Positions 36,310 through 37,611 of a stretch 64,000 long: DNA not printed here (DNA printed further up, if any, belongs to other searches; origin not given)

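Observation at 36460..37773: Lgt-like membrane domain fused to a DksA/TraR zinc finger, then a single in-frame TAA, then an N-terminally truncated lspA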

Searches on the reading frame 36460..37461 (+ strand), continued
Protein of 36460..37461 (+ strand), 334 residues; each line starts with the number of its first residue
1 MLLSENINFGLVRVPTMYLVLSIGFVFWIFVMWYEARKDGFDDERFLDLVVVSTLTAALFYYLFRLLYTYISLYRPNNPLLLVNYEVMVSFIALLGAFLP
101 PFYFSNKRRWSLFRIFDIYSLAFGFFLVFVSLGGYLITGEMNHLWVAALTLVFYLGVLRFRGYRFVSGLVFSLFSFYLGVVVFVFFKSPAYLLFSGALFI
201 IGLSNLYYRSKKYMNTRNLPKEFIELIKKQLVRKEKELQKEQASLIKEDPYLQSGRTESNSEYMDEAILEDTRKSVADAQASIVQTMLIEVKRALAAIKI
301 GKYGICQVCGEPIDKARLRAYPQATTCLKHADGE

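Call 21: predict_structure(alignment_id=A1)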
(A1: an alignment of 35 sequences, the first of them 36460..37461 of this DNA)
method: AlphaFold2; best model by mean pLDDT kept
length: 334 residues; sequences in the alignment: 35
mean_pLDDT: 82.2   pTM: 0.60
mean pLDDT of the five models: 82.2, 82.2, 81.2, 79.7, 78.1
residues with pLDDT >= 90: 89; 70-90: 204; 50-70: 37; < 50: 4
segments of 3 or more residues with pLDDT < 50: none
pLDDT, mean of each block of 10 residues (from residue 1): 78 86 92 89 89 94 92 86 84 91 86 90 92 88 90 85 76 91 80 88 86 56 75 85 78 62 62 81 84 76 74 79 77 61
secondary structure, 60 per line:
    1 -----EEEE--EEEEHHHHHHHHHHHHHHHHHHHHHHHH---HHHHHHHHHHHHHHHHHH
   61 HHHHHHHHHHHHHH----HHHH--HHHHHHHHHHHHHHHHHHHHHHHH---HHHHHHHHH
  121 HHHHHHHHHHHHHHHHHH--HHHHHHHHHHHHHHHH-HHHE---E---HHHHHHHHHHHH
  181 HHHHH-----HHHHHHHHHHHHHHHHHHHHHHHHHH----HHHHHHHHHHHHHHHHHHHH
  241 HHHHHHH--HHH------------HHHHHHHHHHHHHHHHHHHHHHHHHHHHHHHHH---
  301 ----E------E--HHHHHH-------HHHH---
elements in order: E6-9 E12-15 H16-39 H43-74 H79-82 H85-108 H112-138 H141-156 H169-185 H191-216 H221-247 H265-297 H315-320 H328-331

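Call 22: search_protein_families(library=pfam, alignment_id=A1, max_evalue=0.1)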
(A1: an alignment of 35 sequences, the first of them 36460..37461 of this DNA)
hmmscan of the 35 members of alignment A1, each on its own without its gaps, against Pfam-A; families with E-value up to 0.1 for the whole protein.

A. member 1, window:36460-37461:+ (334 aa): 4 families
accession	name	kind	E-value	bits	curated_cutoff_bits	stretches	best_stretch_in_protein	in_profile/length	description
PF01258.23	zf-dskA_traR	-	1.9e-10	41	24.9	1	301-328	1-28/36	Prokaryotic dksA/traR C4-type zinc finger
PF14935.11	TMEM138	-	0.017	16.2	27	1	13-66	46-99/119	Transmembrane protein 138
PF05674.17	DUF816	-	0.027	14.8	24.6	1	193-248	70-124/176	Baculovirus protein of unknown function (DUF816)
PF11330.14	30K_MP_C_Ter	-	0.029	13.8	27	1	227-277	26-76/259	C-Terminal of 30K viral movement proteins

B. families by the number of members that match (of 35 scanned): 19 families
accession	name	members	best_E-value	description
PF01258.23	zf-dskA_traR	34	5.3e-14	Prokaryotic dksA/traR C4-type zinc finger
PF18508.7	zf_C2H2_13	12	0.0072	Zinc finger domain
PF10367.15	zf-Vps39_C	5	0.014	Vacuolar sorting protein 39 C-terminal zinc finger domain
PF11330.14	30K_MP_C_Ter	3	0.01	C-Terminal of 30K viral movement proteins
PF05674.17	DUF816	3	0.027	Baculovirus protein of unknown function (DUF816)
PF14935.11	TMEM138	2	0.017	Transmembrane protein 138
PF01790.23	LGT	1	1.3e-08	Prolipoprotein diacylglyceryl transferase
PF11992.13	TgpA_N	1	0.0013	TgpA N-terminal domain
PF07869.17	DUF1656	1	0.0037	Protein of unknown function (DUF1656)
PF11976.14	Rad60-SLD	1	0.011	Ubiquitin-2 like Rad60 SUMO-like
PF20517.3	TMEM127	1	0.014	Transmembrane protein 127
PF09723.15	Zn_ribbon_8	1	0.022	Zinc ribbon domain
PF10372.14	CdaS_N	1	0.025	Diadenylate cyclase CdaS, N-terminal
PF00240.29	ubiquitin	1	0.044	Ubiquitin family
PF11067.13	DUF2868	1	0.048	Protein of unknown function (DUF2868)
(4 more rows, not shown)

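Call 25: fold_search(model_id=the predicted structure, library=pdb)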
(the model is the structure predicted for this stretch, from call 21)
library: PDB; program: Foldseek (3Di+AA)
matches with E <= 10: 79; with E <= 0.001: 1
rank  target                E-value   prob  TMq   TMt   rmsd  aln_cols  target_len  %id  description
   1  5azb                  9.5e-04  1.00  0.45  0.52   6.0       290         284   14  Crystal structure of Escherichia coli Lgt in complex with phosphatidylglycerol and the inhibitor palmitic acid (released 2016-01-27)
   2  4ijj_B                2.7e-02  1.00  0.19  0.47   8.7       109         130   24  Structure of transcription factor DksA2 from Pseudomonas aeruginosa (released 2013-02-27)
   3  4ijj_A                4.8e-02  1.00  0.20  0.48   8.7       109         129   24  Structure of transcription factor DksA2 from Pseudomonas aeruginosa (released 2013-02-27)
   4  6ptg_B                1.2e-01  0.99  0.13  0.41  13.6        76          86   37  Structure of RNA polymerase binding protein and transcriptional regulator Dks from Chlamydia trachomatis L2 (LGV434) (released 2019-07-24)
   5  7khi_M                1.3e-01  0.98  0.16  0.31   9.2       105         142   19  Escherichia coli RNA polymerase and rrnBP1 promoter complex with DksA/ppGpp (released 2020-10-28)
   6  6ptg_A                1.6e-01  0.99  0.13  0.41  13.6        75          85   37  Structure of RNA polymerase binding protein and transcriptional regulator Dks from Chlamydia trachomatis L2 (LGV434) (released 2019-07-24)
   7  2kq9_MODEL_1_A        4.1e-01  0.72  0.13  0.32  13.2       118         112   24  Solution structure of DnaK suppressor protein from Agrobacterium tumefaciens C58. Northeast Structural Genomic (released 2009-11-17)
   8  8fbo_A                4.1e-01  0.30  0.19  0.23  19.3       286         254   13  Improving the secretion of designed protein assemblies through negative design of cryptic transmembrane domains (released 2023-03-22)
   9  5vsw_M                6.1e-01  0.98  0.21  0.45   8.8       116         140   16  X-ray crystal structure of Escherichia coli RNA polymerase and DksA/ppGpp complex (released 2017-06-14)
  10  9o48_A                6.1e-01  0.25  0.24  0.22  19.2       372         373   12  Cryo-EM structure of the human SK2-4 chimera/calmodulin channel complex in the Ca2+ bound state (released 2025-07-09)
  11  1tjl_A                7.4e-01  0.82  0.16  0.30   9.0       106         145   16  Crystal structure of transcription factor DksA from E. coli (released 2004-09-07)
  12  9o53_A                7.8e-01  0.21  0.23  0.22  19.1       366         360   11  Cryo-EM structure of the human SK2-4 chimera/calmodulin channel complex bound to a small molecule inhibitor (released 2025-07-09)
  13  9o5o_A                8.1e-01  0.21  0.23  0.22  19.8       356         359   13  Cryo-EM structure of the human SK2-4 chimera/calmodulin channel complex bound to a small molecule activator (released 2025-07-09)
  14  9o51_A                8.1e-01  0.20  0.23  0.22  17.8       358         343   11  Cryo-EM structure of the human SK2-4 chimera/calmodulin channel complex in the Ca2+ free state (released 2025-07-09)
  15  4py0                  9.9e-01  0.13  0.16  0.14  24.3       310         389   13  Crystal structure of P2Y12 receptor in complex with 2MeSATP (released 2014-04-30)
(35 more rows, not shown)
